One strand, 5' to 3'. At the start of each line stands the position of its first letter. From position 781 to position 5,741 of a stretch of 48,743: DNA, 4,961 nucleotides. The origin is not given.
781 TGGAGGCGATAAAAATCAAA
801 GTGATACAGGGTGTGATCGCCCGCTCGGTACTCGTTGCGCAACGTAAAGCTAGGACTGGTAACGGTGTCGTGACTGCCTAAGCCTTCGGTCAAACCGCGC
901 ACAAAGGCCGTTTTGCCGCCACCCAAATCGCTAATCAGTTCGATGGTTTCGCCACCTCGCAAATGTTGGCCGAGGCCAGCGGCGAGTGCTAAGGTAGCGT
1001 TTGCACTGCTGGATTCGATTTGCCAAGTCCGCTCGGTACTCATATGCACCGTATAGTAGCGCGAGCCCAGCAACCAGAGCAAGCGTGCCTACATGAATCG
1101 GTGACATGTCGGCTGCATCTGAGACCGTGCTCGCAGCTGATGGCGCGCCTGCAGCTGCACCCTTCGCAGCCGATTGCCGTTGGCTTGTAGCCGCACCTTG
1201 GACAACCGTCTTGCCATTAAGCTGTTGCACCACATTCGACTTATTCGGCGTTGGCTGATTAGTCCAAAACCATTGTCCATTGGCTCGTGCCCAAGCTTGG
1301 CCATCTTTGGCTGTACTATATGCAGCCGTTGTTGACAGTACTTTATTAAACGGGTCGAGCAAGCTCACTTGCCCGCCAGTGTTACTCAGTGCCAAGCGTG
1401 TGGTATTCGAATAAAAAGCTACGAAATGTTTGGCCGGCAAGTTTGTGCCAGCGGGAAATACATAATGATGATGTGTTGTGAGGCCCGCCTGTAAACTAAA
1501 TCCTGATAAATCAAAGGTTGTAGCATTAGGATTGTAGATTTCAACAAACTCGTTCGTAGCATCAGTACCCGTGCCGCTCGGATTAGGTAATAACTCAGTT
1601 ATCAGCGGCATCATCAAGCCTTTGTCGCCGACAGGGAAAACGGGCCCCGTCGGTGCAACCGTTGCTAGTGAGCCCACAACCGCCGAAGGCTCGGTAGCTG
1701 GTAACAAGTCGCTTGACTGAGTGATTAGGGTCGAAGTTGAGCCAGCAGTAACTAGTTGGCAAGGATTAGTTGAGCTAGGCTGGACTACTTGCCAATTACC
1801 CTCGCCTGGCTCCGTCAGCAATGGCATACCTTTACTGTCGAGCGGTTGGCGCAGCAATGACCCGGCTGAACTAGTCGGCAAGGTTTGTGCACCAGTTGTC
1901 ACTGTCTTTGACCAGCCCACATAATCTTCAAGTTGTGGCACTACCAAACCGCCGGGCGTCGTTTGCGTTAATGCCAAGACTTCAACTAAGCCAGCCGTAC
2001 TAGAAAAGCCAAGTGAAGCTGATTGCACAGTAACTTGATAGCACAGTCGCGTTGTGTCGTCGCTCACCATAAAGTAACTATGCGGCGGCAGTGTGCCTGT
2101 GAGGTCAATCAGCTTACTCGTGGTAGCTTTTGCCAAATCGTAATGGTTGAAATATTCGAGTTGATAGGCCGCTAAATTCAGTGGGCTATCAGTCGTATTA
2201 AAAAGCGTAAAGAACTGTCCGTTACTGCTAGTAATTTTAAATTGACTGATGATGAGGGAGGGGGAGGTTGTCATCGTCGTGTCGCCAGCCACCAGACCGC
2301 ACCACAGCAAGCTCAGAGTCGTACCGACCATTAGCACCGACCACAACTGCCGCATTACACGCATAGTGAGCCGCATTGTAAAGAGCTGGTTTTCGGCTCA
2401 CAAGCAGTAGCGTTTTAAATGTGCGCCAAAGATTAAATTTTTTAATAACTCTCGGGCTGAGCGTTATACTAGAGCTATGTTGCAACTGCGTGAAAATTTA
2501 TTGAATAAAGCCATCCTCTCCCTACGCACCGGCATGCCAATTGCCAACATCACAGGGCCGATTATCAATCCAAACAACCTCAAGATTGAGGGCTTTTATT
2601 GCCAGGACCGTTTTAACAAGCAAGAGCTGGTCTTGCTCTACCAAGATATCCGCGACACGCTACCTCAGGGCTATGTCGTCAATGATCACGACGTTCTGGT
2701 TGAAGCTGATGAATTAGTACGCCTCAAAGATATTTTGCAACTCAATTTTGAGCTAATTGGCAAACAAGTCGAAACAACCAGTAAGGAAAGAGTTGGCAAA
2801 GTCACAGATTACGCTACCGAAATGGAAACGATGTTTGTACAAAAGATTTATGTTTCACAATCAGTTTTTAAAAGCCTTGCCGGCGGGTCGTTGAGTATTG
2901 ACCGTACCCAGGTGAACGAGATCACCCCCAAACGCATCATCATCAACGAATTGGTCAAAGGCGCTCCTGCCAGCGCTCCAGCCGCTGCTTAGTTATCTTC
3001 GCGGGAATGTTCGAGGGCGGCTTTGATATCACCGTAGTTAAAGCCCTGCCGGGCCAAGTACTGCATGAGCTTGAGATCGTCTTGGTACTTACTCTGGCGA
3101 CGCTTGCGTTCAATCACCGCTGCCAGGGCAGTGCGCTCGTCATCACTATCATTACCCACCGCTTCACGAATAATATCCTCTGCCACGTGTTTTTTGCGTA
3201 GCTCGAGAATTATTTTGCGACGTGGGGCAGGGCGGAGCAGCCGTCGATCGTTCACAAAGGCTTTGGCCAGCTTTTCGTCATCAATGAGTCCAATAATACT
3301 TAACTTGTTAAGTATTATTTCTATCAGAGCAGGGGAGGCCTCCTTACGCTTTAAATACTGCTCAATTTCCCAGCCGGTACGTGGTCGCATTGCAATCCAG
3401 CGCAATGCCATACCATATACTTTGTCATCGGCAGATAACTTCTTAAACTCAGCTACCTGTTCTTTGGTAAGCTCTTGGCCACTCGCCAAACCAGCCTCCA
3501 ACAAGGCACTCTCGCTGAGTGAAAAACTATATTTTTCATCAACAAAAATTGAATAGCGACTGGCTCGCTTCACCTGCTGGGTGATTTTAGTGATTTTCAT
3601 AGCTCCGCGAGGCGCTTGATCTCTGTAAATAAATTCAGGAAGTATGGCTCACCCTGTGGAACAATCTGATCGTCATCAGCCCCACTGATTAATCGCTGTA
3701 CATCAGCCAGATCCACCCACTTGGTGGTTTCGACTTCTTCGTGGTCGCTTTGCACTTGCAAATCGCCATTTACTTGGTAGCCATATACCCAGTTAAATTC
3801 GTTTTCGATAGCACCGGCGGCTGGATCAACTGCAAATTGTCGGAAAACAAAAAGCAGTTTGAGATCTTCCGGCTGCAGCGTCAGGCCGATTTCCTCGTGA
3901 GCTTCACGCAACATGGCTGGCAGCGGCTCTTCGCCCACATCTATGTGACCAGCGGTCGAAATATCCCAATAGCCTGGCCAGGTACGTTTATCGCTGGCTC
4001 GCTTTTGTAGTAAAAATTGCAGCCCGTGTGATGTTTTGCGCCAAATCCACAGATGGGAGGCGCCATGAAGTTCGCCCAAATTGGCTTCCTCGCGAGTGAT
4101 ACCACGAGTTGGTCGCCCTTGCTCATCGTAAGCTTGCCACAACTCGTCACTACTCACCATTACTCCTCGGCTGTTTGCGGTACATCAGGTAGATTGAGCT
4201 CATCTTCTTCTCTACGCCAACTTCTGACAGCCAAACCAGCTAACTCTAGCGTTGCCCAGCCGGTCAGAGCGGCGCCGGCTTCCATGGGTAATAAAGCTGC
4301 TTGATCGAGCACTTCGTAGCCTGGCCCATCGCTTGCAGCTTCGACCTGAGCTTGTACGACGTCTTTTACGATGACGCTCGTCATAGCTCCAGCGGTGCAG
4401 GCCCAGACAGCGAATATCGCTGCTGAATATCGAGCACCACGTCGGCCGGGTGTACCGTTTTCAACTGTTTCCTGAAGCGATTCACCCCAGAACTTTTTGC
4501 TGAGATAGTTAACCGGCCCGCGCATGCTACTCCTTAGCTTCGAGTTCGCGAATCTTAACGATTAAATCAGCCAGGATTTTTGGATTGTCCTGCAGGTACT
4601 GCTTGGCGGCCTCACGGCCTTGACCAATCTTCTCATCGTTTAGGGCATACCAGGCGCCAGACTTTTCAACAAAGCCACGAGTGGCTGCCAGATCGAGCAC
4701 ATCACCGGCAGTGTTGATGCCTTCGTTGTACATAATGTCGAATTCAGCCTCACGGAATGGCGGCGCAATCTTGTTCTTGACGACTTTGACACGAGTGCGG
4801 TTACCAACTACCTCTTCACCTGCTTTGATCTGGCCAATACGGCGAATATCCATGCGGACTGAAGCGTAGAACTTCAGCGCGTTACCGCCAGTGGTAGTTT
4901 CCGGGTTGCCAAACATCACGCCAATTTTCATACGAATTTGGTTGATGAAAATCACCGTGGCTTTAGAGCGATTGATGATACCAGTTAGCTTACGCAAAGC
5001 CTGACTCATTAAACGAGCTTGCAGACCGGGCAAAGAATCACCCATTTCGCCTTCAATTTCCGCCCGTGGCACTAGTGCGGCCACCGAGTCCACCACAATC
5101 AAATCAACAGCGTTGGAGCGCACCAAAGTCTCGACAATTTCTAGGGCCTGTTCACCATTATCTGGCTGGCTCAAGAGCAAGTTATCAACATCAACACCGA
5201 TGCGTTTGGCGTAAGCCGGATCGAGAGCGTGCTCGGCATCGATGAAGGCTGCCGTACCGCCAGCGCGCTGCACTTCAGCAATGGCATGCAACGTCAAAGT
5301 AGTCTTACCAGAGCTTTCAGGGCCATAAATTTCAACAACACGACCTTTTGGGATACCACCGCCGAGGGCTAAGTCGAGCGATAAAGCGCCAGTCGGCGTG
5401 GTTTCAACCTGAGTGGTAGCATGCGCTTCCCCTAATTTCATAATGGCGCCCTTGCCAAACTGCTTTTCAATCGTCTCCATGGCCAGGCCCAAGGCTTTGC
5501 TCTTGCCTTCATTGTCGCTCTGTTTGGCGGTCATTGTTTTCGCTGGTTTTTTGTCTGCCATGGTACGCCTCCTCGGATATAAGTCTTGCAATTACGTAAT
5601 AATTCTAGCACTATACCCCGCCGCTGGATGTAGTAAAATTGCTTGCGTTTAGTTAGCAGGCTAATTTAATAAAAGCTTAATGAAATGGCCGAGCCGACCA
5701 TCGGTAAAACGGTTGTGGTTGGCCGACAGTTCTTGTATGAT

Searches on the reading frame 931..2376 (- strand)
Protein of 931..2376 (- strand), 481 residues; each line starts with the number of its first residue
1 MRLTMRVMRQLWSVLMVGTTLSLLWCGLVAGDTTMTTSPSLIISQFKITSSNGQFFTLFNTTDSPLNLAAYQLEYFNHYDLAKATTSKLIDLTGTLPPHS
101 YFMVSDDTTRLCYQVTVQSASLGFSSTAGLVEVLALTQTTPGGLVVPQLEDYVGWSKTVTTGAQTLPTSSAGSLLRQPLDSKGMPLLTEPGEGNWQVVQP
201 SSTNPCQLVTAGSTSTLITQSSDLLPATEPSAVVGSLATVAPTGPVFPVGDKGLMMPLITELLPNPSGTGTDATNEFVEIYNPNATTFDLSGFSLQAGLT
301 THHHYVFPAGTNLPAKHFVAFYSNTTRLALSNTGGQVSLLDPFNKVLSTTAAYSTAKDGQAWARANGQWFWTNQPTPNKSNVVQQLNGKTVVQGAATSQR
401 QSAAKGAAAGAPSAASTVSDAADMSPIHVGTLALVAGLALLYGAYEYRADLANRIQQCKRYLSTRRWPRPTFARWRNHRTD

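Call 83: search_protein_families(library=pfam, proteins=[window:931-2376:-], max_evalue=0.00001)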
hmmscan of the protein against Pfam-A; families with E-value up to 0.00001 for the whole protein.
window:931-2376:- (481 aa): 1 family
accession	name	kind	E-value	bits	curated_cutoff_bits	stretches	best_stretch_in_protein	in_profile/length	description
PF00932.25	LTD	-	1.9e-22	80.1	34.3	2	259-346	10-101/109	Lamin Tail Domain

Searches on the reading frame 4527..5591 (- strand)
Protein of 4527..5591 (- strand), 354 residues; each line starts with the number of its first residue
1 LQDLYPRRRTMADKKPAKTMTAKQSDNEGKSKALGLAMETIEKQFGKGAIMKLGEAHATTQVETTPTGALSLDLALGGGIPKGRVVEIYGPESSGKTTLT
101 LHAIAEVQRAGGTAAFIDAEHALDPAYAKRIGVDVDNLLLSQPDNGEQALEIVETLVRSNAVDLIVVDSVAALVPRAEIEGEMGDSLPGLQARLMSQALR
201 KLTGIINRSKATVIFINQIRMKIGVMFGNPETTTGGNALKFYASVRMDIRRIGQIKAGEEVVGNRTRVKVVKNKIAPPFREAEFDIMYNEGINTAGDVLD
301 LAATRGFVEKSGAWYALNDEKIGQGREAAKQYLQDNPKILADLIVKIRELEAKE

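Call 83: search_protein_families(library=pfam, proteins=[window:4527-5591:-], max_evalue=0.00001)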
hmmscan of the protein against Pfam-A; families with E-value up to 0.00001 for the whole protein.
window:4527-5591:- (354 aa): 5 families
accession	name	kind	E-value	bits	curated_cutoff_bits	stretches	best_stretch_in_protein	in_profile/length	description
PF00154.27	RecA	-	1.9e-140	467.2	27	1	32-293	1-262/262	recA bacterial DNA recombination protein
PF21096.2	RecA_C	-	8.1e-21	74.4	27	1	296-349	1-54/57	RecA C-terminal domain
PF08423.17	Rad51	-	3.1e-12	46.7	22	1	65-253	8-212/244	Rad51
PF06745.19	ATPase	-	2e-08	34.4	26.6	1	66-250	2-190/231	KaiC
PF13481.12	AAA_25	-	7e-06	26.2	27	0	75-176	25-158/195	AAA domain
